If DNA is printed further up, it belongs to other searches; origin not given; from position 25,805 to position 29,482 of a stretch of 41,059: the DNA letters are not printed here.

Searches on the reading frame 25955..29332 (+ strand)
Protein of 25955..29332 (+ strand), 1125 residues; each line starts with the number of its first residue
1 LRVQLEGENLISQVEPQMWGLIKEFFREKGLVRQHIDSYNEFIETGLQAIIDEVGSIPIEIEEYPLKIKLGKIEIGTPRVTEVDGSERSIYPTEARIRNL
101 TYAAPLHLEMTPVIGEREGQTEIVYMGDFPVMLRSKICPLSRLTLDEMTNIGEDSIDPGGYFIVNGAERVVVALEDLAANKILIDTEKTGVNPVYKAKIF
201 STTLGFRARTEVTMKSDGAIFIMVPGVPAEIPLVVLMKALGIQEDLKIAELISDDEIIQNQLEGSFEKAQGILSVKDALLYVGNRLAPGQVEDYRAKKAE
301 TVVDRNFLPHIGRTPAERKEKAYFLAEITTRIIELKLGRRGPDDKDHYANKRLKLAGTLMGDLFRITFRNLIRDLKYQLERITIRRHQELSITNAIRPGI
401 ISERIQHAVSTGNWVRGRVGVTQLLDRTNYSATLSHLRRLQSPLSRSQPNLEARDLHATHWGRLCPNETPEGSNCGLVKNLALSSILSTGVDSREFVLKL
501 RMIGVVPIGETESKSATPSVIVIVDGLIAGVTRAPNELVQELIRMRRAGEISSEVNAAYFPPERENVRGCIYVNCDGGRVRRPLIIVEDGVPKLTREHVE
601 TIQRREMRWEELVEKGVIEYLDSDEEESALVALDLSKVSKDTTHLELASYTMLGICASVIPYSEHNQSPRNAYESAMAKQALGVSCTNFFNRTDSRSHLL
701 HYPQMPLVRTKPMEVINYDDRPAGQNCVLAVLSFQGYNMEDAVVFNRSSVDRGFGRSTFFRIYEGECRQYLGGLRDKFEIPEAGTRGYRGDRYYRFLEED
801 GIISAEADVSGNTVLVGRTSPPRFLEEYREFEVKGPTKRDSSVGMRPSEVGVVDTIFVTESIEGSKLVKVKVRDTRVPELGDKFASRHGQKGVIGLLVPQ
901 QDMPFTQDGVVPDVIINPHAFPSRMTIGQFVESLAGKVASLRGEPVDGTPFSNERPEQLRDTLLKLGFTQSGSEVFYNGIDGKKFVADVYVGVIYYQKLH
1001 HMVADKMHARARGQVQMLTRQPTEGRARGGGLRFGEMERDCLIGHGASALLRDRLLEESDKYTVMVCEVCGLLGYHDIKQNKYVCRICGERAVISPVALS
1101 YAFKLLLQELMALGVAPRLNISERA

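Call 13: find_related_loci(query=window:25955-29332:+, collection=genome_contigs, flank=10000)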
Query window:25955-29332:+ (1125 aa) in genome_contigs; peptide patterns used: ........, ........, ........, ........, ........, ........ (x = any residue, [..] = any of these).
600 stretches matched a pattern (row limit reached: there are more); 597 encode a relative of the query (tblastn E <= 1e-3); the best 80 are kept; 80 distinct loci.
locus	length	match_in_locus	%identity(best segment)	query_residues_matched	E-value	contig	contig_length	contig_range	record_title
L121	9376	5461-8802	78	12-1125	0e+0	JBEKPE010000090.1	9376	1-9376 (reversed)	MAG: Candidatus Bathyarchaeia archaeon isolate SPRUCE 457 SPRUCE_457_90, whole genome shotgun sequence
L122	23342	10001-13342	78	12-1125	0e+0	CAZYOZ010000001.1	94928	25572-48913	MAG TPA_asm: uncultured Candidatus Bathyarchaeia archaeon isolate SRP231805_co2_295 genome assembly, contig: NODE_32_len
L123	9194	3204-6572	73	2-1125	0e+0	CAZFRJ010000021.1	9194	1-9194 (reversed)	MAG TPA_asm: uncultured Candidatus Bathyarchaeia archaeon isolate binchicken_co124_201 genome assembly, contig: NODE_570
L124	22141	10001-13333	74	15-1125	0e+0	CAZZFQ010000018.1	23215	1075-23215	MAG TPA_asm: uncultured Candidatus Bathyarchaeia archaeon isolate binchicken_co10_187 genome assembly, contig: NODE_965_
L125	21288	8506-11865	73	5-1125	0e+0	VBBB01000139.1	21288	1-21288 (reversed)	MAG: Candidatus Bathyarchaeota archaeon isolate BA_7 14_0903_09_20cm_scaffold_272, whole genome shotgun sequence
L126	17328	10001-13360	73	5-1125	0e+0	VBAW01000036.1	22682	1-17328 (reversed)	MAG: Candidatus Bathyarchaeota archaeon isolate BA_2 14_0929_02_20cm_scaffold_679, whole genome shotgun sequence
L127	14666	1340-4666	74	17-1125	0e+0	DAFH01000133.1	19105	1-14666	MAG TPA_asm: Candidatus Bathyarchaeota archaeon UBA185 UBA185_contig_54540, whole genome shotgun sequence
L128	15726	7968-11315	72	10-1125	0e+0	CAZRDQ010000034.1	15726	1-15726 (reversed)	MAG TPA_asm: uncultured Candidatus Bathyarchaeia archaeon isolate SRP098346_co1_450 genome assembly, contig: NODE_4034_l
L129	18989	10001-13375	72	1-1125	0e+0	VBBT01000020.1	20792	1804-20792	MAG: Candidatus Bathyarchaeota archaeon isolate BA_25 14_0927_12_40cm_scaffold_1297, whole genome shotgun sequence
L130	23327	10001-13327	73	17-1125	0e+0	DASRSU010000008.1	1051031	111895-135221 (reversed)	MAG TPA_asm: Candidatus Bathyarchaeia archaeon isolate SMAG_U6295 k141_592795, whole genome shotgun sequence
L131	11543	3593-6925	71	15-1125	0e+0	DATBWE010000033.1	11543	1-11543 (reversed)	MAG TPA_asm: Candidatus Bathyarchaeia archaeon isolate SMAG_U7533 k141_634337, whole genome shotgun sequence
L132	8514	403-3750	71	10-1125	0e+0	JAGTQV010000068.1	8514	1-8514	MAG: Candidatus Bathyarchaeota archaeon isolate QZM_B1_bin_58 QZM_B1_bin_58_scaffold_9151_curated, whole genome shotgun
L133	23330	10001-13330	66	21-1125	0e+0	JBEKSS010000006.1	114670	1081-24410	MAG: Candidatus Bathyarchaeia archaeon isolate SPRUCE 53 SPRUCE_53_6, whole genome shotgun sequence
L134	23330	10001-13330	67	21-1125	0e+0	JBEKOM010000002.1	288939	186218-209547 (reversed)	MAG: Candidatus Bathyarchaeia archaeon isolate SPRUCE 440 SPRUCE_440_2, whole genome shotgun sequence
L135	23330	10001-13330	67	21-1125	0e+0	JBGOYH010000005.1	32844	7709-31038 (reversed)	MAG: Candidatus Bathyarchaeia archaeon isolate OBJ_0618_130150_48 k141_960032_length_32844_cov_72.9802, whole genome sho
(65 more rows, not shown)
